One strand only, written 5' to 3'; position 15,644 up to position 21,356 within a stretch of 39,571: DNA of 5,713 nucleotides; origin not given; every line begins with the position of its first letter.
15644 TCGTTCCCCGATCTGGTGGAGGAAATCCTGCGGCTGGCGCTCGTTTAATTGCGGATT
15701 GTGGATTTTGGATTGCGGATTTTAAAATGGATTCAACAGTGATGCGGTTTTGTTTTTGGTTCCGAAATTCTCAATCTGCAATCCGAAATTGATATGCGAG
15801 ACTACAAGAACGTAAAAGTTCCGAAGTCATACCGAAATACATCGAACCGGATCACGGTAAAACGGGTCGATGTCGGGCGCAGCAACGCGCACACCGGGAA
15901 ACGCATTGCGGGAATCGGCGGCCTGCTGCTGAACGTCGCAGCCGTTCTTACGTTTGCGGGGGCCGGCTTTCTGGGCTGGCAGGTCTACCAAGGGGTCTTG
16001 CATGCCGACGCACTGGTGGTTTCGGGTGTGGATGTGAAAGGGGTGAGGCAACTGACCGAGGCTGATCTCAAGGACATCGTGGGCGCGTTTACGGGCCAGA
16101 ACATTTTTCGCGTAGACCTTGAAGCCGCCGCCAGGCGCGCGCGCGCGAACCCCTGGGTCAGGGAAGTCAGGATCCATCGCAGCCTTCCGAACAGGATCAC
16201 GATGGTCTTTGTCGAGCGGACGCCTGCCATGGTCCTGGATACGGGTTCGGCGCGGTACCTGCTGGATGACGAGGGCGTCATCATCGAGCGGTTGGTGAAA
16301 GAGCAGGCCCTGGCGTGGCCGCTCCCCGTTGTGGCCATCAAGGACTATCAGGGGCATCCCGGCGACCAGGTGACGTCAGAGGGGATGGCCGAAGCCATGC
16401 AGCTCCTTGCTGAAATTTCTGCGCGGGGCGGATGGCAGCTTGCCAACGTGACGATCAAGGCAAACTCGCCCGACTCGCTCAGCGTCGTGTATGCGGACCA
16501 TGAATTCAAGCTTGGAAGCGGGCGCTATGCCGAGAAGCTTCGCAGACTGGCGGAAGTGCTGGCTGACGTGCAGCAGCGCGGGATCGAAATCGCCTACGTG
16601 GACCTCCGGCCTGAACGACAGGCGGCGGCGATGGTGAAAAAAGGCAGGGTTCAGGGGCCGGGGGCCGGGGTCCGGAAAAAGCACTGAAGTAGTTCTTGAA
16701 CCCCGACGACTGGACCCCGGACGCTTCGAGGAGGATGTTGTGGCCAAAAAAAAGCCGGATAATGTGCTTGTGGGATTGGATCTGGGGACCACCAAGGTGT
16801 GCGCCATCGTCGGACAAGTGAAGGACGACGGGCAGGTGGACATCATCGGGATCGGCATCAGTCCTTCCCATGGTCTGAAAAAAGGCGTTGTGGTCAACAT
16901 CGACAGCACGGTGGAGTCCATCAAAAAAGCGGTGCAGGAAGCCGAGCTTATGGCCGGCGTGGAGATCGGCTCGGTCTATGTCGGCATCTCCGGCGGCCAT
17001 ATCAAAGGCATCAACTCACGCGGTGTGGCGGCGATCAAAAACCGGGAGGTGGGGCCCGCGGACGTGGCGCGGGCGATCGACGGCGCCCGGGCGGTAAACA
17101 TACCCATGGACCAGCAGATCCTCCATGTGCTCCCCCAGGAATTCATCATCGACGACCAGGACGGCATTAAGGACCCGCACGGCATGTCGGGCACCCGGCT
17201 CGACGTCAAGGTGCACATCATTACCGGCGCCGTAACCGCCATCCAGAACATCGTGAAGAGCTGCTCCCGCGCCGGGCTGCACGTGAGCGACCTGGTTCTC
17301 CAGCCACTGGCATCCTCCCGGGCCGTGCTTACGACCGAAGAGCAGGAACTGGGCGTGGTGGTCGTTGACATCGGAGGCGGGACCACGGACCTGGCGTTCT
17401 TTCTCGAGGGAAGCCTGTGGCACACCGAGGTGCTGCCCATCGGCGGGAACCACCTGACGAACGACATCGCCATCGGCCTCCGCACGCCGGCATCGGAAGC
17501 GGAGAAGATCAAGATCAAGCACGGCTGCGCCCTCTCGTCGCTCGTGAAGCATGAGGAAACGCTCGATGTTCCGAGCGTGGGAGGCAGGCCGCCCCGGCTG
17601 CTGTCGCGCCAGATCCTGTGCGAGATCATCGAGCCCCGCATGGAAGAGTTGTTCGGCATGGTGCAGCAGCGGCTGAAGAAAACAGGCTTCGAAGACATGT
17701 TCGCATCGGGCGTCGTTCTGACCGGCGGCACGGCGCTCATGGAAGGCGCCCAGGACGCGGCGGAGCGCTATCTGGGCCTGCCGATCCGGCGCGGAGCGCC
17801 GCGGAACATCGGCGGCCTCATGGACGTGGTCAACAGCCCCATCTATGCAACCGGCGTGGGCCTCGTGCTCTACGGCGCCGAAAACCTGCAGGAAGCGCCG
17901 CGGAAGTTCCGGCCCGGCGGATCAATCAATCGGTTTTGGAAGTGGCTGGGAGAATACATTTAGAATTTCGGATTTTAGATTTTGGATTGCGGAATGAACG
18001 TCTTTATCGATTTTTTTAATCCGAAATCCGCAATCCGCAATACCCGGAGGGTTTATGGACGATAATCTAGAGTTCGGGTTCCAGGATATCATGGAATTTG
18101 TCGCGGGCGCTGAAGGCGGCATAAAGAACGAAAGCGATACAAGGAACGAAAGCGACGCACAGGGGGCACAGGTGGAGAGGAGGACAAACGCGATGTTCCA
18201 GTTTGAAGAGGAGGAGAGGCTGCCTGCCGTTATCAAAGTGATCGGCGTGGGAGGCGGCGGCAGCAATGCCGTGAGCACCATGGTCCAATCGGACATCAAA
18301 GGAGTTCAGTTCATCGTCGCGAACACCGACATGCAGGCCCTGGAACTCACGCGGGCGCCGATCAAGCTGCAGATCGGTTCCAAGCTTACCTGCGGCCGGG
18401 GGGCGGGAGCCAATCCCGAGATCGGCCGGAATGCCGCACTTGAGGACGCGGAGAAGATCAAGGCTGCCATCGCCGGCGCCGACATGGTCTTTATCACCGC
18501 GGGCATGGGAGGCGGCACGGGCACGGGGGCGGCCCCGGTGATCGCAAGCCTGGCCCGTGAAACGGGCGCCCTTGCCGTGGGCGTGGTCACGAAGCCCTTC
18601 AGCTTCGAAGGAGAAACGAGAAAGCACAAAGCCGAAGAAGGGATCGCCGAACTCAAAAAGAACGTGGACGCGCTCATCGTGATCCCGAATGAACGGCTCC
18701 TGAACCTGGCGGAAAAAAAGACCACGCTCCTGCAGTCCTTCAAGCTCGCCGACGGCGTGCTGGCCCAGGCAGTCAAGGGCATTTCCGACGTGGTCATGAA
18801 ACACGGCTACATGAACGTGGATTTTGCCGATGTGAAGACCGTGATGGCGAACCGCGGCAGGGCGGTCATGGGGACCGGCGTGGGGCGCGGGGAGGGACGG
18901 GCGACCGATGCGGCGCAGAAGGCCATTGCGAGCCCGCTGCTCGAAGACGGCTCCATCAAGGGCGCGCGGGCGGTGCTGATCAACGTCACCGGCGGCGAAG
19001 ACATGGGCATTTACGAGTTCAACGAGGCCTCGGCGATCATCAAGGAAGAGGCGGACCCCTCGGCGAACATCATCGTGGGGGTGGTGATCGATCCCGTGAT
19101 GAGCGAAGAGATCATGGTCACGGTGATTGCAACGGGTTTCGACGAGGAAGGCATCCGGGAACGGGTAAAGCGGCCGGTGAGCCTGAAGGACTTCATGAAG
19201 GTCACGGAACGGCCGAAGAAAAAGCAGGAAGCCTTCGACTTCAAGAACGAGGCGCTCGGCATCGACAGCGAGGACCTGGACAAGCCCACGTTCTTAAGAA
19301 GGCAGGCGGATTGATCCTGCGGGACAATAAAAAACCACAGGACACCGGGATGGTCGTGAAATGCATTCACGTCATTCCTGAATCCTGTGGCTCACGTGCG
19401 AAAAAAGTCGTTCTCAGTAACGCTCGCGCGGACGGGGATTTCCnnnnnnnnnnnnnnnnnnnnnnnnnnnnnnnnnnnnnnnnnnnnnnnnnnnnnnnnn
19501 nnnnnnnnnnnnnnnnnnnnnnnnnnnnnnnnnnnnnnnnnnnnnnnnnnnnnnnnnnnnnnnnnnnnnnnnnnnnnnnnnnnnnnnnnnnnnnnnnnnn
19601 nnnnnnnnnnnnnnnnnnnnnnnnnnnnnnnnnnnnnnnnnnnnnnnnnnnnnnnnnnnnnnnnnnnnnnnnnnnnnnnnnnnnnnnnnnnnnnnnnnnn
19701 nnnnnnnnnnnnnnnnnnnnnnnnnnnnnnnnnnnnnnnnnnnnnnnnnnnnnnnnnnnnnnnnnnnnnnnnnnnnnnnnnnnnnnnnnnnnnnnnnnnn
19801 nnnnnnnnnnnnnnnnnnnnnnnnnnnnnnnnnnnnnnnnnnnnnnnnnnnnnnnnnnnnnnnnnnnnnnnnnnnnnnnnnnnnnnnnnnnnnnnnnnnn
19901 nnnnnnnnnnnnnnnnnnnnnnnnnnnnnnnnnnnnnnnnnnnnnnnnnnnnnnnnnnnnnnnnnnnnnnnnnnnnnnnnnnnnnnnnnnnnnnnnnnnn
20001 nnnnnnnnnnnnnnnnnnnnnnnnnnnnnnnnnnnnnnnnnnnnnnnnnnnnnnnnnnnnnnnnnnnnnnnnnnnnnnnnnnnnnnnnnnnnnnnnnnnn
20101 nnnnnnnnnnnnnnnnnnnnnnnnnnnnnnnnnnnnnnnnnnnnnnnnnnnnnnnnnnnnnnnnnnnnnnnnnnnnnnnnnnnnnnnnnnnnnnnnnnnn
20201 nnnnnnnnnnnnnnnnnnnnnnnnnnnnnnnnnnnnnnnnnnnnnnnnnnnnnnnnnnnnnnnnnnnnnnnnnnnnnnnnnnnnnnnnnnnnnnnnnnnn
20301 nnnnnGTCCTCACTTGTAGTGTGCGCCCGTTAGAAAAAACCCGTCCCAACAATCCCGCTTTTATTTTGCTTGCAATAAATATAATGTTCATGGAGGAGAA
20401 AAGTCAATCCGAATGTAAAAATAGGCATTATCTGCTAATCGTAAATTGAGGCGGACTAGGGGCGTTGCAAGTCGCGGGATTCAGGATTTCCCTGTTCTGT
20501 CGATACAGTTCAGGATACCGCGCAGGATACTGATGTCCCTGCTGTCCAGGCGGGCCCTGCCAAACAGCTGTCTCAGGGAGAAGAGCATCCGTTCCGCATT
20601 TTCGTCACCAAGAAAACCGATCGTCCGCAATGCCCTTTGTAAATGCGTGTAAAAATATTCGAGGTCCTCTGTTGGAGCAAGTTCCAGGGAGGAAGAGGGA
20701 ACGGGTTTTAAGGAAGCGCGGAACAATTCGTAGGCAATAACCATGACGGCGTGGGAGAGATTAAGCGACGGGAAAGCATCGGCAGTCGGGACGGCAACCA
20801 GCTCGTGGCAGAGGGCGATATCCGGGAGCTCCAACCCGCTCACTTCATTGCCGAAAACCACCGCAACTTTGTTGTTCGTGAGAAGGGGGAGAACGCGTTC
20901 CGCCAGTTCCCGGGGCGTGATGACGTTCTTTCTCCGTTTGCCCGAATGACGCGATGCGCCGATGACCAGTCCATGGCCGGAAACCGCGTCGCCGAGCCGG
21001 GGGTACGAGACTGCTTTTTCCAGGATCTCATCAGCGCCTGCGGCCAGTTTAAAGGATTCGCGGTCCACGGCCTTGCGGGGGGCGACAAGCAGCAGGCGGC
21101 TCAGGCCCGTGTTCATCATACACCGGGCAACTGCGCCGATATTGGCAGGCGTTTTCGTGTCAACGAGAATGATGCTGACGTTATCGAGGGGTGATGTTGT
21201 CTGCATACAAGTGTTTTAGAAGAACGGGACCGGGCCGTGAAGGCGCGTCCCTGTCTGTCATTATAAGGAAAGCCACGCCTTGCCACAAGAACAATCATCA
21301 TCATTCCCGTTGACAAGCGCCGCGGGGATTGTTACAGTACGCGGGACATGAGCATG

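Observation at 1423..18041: Intergenic gaps inside the dcw operon are filled by 'stuttered-word' repeat and hairpin elements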

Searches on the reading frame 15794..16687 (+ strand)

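Call 19: search_protein_families(library=pfam, proteins=[window:15794-16687:+])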
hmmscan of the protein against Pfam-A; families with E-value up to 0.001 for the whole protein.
window:15794-16687:+ (297 aa): 2 families
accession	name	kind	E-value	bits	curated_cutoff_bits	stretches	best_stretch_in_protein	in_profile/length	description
PF08478.15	POTRA_1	-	4.3e-13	49.8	23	1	77-142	4-69/69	POTRA domain, FtsQ-type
PF03799.20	FtsQ_DivIB_C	-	1.7e-09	39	21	1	152-272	7-114/114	Cell division protein FtsQ/DivIB, C-terminal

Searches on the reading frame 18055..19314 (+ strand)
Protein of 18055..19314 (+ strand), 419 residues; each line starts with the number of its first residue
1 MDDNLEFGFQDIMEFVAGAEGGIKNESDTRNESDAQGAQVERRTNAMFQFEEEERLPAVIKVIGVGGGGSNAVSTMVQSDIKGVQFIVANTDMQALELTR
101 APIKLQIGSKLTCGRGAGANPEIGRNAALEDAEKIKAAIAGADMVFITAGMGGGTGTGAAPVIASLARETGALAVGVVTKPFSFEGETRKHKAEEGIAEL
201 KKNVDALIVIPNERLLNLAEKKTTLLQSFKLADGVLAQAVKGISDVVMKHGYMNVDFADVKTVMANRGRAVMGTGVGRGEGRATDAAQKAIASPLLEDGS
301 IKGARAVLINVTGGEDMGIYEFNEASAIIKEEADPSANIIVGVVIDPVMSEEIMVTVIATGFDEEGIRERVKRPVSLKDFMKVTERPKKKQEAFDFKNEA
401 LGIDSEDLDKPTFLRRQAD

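Call 8: find_related_loci(query=window:18055-19314:+, collection=genome_contigs, flank=10000)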
Query window:18055-19314:+ (419 aa) in genome_contigs; peptide patterns used: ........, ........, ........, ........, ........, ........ (x = any residue, [..] = any of these).
600 stretches matched a pattern (row limit reached: there are more); 597 encode a relative of the query (tblastn E <= 1e-3); the best 80 are kept; 80 distinct loci.
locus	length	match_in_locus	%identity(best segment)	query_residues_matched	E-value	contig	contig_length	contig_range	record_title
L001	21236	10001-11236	83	1-419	0e+0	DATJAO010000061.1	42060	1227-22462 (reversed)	MAG TPA_asm: Nitrospirota bacterium isolate SMAG_U15329 k141_3458005, whole genome shotgun sequence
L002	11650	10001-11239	76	1-419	5e-180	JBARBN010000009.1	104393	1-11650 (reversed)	MAG: Nitrospirota bacterium isolate MFD05764_ilm_asm_bin136 k127_2618090, whole genome shotgun sequence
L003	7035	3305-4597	62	1-419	1e-147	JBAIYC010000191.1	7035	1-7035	MAG: Nitrospirota bacterium isolate bin_6 c_000006378852, whole genome shotgun sequence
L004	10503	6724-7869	52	47-416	7e-111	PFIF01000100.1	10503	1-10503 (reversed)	MAG: Deltaproteobacteria bacterium CG_4_8_14_3_um_filter_43_13 CG_4_8_14_3_um_filter_scaffold_2825_c, whole genome shotg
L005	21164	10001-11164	52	42-416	2e-109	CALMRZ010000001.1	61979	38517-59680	MAG TPA_asm: uncultured Spirochaetes bacterium isolate SRR5007357_bin.202_CONCOCT_v1.1_MAG genome assembly, contig: ERZ7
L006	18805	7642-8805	51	42-416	3e-109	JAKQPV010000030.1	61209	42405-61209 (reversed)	MAG: Spirochaetota bacterium isolate USMO_maxbin.118 k141_830546, whole genome shotgun sequence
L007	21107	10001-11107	54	47-416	5e-104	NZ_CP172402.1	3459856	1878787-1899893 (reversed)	Haloimpatiens lingqiaonensis strain KCTC 15321 chromosome, complete genome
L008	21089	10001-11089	54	60-416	4e-103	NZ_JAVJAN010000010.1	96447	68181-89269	Clostridium aquiflavi strain 5 N-1 Scaffolds_10_96447, whole genome shotgun sequence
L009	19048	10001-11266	53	48-419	2e-103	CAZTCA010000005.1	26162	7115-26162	MAG TPA_asm: uncultured Pseudomonadota bacterium isolate binchicken_co387_132 genome assembly, contig: NODE_1514_length_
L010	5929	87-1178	53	59-417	4e-103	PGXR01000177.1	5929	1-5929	MAG: Spirochaetae bacterium HGW-Spirochaetae-7 08E140C01_z5_2013_Ig3399_v2_scaffold_6884, whole genome shotgun sequence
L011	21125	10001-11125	53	47-417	6e-102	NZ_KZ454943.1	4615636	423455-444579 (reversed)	Bacillus solitudinis strain FJAT-45086 Scaffold1, whole genome shotgun sequence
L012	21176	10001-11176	50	58-419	9e-102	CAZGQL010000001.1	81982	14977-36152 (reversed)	MAG TPA_asm: uncultured Syntrophobacteraceae bacterium isolate SRP290908_co1_149 genome assembly, contig: NODE_267_lengt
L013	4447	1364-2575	48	43-419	3e-102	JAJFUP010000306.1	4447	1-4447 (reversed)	MAG: Deltaproteobacteria bacterium isolate bin.476 k141_589389, whole genome shotgun sequence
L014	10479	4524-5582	52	45-419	1e-101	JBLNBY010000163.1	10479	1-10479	MAG: Bacteroidota bacterium isolate MAG139 PRJNA950955_bin45_renamed_162, whole genome shotgun sequence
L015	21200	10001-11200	50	36-419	2e-101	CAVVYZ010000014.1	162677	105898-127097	MAG: uncultured delta proteobacterium isolate MFD03899.bin.2.22 genome assembly, contig: contig_37416, whole genome shot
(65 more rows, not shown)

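Call 19: search_protein_families(library=pfam, proteins=[window:18055-19314:+])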
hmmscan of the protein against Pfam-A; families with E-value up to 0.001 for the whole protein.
window:18055-19314:+ (419 aa): 2 families
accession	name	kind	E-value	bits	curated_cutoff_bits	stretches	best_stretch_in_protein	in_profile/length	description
PF00091.31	Tubulin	-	1e-47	163.3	33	1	60-219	2-189/190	Tubulin/FtsZ family, GTPase domain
PF12327.13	FtsZ_C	-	1.3e-32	112.4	27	1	268-363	1-95/95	FtsZ family, C-terminal domain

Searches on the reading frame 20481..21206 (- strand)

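Call 19: search_protein_families(library=pfam, proteins=[window:20481-21206:-])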
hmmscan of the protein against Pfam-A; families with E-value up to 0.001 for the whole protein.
window:20481-21206:- (241 aa): 1 family
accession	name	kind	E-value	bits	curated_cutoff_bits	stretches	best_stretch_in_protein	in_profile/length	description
PF00588.24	SpoU_methylase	-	5e-24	85.4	29.7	1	10-159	2-142/142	SpoU rRNA Methylase family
